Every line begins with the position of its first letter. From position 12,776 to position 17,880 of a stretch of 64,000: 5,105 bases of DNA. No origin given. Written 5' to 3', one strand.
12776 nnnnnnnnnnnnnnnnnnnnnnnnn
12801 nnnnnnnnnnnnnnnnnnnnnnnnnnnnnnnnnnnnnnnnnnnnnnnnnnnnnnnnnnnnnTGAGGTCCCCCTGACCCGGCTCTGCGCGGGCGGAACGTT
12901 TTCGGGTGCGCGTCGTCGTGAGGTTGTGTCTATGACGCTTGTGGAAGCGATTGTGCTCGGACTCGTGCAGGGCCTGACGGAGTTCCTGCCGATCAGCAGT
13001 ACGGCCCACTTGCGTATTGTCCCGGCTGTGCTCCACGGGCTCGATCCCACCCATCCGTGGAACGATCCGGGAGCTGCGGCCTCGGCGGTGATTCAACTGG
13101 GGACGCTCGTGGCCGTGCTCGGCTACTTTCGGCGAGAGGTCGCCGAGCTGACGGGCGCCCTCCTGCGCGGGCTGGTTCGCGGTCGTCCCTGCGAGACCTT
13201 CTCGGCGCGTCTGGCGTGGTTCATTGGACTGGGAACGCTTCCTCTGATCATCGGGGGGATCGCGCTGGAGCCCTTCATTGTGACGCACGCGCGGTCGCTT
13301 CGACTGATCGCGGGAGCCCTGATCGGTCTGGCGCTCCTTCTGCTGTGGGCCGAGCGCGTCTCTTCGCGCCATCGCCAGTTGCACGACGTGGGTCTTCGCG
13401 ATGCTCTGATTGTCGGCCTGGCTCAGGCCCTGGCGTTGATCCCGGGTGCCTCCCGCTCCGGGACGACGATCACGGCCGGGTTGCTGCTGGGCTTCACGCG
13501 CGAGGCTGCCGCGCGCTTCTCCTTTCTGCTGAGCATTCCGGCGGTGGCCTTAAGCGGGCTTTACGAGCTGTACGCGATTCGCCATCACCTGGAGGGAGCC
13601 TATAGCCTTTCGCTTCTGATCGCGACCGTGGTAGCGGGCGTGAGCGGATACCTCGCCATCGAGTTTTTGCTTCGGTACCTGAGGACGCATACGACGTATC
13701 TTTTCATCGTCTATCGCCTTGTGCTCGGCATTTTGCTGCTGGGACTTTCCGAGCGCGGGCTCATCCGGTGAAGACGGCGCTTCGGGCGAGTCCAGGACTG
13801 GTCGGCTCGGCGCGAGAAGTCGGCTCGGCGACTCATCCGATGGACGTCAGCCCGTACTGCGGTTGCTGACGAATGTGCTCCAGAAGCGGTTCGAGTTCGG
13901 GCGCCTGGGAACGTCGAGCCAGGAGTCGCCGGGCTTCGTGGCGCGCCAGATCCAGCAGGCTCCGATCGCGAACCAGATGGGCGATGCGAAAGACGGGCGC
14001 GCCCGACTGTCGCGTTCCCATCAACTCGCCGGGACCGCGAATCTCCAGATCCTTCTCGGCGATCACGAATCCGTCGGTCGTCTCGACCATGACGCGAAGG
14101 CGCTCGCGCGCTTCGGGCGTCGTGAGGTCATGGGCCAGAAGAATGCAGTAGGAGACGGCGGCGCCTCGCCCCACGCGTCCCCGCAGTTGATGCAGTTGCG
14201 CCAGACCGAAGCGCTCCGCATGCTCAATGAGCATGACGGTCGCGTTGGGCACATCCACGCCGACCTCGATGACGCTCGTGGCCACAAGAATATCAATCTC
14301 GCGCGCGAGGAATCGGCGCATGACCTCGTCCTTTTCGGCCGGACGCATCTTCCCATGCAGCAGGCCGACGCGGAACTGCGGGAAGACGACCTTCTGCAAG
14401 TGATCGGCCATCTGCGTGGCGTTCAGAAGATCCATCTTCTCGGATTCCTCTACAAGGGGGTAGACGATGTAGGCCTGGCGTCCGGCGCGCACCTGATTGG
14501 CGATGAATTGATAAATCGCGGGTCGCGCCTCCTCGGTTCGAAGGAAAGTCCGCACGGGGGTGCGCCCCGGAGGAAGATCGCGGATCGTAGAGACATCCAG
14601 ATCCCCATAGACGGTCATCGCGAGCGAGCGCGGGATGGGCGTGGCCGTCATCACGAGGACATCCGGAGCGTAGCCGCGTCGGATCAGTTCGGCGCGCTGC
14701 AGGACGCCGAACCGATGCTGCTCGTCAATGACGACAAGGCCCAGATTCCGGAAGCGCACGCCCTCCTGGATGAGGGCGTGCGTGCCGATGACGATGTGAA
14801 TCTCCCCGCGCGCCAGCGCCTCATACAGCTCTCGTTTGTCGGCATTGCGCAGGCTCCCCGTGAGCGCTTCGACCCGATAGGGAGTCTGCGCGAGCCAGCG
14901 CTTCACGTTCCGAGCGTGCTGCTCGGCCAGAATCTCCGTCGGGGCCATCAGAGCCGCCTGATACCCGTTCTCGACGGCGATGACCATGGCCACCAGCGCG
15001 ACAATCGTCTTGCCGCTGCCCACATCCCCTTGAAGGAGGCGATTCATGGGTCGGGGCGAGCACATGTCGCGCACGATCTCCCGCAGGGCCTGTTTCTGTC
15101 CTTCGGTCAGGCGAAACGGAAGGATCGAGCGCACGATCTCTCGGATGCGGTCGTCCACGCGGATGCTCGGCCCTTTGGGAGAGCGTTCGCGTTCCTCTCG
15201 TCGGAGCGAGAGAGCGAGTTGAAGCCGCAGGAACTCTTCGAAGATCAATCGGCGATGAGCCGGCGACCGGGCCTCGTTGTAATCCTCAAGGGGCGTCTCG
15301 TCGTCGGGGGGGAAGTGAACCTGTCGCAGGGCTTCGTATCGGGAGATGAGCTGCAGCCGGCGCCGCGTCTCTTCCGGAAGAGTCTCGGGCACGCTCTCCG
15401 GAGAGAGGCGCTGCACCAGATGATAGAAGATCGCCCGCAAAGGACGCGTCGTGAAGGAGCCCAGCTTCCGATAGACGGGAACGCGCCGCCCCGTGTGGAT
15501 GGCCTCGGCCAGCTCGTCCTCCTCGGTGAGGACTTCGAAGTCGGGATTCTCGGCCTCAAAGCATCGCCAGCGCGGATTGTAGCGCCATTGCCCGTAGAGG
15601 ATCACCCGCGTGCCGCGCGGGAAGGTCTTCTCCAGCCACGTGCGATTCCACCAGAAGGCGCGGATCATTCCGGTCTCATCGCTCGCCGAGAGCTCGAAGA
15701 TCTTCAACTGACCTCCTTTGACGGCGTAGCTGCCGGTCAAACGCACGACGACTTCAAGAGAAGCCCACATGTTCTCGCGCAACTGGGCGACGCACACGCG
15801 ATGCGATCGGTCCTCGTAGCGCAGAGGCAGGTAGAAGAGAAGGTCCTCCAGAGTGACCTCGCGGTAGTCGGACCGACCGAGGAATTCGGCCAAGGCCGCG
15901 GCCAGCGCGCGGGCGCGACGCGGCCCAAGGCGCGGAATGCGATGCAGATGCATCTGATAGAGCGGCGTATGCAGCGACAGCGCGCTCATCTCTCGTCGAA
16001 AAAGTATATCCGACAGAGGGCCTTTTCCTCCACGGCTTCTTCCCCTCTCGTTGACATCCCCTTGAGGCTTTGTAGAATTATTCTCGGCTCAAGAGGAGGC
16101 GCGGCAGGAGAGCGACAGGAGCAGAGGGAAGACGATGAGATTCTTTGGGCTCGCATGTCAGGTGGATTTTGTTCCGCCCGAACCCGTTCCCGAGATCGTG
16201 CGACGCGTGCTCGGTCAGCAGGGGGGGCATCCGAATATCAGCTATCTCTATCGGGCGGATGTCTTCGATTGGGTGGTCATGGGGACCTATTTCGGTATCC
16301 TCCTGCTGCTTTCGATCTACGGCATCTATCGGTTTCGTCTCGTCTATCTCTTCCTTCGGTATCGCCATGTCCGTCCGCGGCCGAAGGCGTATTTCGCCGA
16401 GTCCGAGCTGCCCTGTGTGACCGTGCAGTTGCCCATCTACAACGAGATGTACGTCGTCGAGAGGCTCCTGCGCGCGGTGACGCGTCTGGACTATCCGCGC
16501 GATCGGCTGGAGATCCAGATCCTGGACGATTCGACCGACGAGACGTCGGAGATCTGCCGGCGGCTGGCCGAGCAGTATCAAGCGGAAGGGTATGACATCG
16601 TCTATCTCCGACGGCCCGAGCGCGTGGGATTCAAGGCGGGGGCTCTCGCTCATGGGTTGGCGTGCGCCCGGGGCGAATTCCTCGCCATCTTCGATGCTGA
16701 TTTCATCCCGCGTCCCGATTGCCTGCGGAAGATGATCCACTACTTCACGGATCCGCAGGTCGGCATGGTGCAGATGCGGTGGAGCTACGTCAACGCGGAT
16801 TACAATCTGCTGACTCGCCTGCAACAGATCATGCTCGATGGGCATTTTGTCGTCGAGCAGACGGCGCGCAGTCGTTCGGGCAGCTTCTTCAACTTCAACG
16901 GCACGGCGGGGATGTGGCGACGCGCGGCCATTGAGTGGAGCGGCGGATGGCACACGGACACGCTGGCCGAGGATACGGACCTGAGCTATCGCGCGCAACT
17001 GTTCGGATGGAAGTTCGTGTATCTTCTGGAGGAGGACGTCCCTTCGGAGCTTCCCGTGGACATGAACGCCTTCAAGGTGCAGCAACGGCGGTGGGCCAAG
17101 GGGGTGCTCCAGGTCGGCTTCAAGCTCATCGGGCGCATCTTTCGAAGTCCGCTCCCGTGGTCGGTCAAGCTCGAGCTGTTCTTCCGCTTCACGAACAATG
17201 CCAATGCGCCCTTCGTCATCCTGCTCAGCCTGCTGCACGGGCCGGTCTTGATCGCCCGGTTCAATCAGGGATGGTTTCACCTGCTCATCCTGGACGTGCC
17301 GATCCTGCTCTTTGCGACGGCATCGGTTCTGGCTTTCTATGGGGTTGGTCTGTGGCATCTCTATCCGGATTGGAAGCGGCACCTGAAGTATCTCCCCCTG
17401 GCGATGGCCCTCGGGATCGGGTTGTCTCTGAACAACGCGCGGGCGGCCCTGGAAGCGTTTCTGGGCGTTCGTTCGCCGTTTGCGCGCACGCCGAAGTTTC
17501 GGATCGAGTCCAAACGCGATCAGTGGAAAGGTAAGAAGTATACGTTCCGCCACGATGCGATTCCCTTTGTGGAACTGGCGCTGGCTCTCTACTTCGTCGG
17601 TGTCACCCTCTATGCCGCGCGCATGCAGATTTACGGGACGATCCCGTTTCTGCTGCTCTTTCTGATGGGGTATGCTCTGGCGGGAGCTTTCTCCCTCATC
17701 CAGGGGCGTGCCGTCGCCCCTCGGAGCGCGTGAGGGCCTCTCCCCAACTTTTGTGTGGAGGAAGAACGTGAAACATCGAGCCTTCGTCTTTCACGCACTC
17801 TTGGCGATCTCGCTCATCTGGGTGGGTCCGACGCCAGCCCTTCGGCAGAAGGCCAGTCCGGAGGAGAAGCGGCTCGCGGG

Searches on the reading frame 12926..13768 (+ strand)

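Call 51: search_protein_families(library=pfam, proteins=[window:12926-13768:+], max_evalue=0.00001)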
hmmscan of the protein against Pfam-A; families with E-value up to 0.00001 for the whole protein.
window:12926-13768:+ (281 aa): 1 family
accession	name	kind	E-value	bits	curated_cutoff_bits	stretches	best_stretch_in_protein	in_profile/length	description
PF02673.24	BacA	-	7.2e-79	265.5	33.4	1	8-270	1-257/257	Bacitracin resistance protein BacA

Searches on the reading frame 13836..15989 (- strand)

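Call 51: search_protein_families(library=pfam, proteins=[window:13836-15989:-], max_evalue=0.00001)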
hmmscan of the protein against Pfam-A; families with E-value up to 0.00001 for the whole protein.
window:13836-15989:- (718 aa): 6 families
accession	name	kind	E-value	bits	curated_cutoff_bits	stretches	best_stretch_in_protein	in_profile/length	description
PF00270.35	DEAD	-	2e-26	93.2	26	1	295-456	1-164/167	DEAD/DEAH box helicase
PF00271.37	Helicase_C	-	1.2e-23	83.8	23.5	1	499-608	11-108/110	Helicase conserved C-terminal domain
PF19833.4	RecG_dom3_C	-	6.2e-13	49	26.8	1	637-696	1-61/87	ATP-dependent DNA helicase RecG, domain 3, C-terminal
PF04851.21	ResIII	-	1.2e-10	42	22.5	1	293-451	3-162/164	Type III restriction enzyme, res subunit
PF17191.10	RecG_wedge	-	3.2e-10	40.3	23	1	46-188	23-155/162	RecG wedge domain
PF13604.12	AAA_30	-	7.3e-06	26.3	27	0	294-438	2-111/191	AAA domain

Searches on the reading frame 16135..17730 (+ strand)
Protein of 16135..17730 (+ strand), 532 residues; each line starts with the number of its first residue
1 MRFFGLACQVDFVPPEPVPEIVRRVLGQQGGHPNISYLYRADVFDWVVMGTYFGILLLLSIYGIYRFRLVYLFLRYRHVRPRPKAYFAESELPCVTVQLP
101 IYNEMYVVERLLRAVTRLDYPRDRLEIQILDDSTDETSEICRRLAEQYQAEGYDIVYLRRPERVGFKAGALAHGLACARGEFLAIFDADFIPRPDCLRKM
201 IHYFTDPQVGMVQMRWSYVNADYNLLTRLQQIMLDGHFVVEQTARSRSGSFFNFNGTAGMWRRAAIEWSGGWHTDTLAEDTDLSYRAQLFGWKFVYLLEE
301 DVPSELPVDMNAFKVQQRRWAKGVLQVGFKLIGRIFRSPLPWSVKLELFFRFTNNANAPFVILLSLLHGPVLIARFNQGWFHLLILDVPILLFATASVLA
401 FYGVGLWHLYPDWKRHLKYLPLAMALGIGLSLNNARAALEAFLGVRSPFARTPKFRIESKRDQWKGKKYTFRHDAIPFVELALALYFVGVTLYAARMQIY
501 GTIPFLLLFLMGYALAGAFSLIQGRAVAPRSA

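Call 51: search_protein_families(library=pfam, proteins=[window:16135-17730:+], max_evalue=0.00001)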
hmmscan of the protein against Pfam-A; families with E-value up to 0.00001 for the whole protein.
window:16135-17730:+ (532 aa): 4 families
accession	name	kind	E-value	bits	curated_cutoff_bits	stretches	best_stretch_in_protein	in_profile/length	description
PF13641.12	Glyco_tranf_2_3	-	9.1e-25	88.4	27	1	95-323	3-230/230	Glycosyltransferase like family 2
PF00535.33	Glycos_transf_2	-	1.2e-24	87.6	23.3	1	97-265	2-164/168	Glycosyl transferase family 2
PF13632.12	Glyco_trans_2_3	-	1.2e-21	77.9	27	1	184-384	3-183/198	Glycosyl transferase family group 2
PF13506.12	Glyco_transf_21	-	1.9e-13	50.7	21.7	1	159-322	10-174/174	Glycosyl transferase family 21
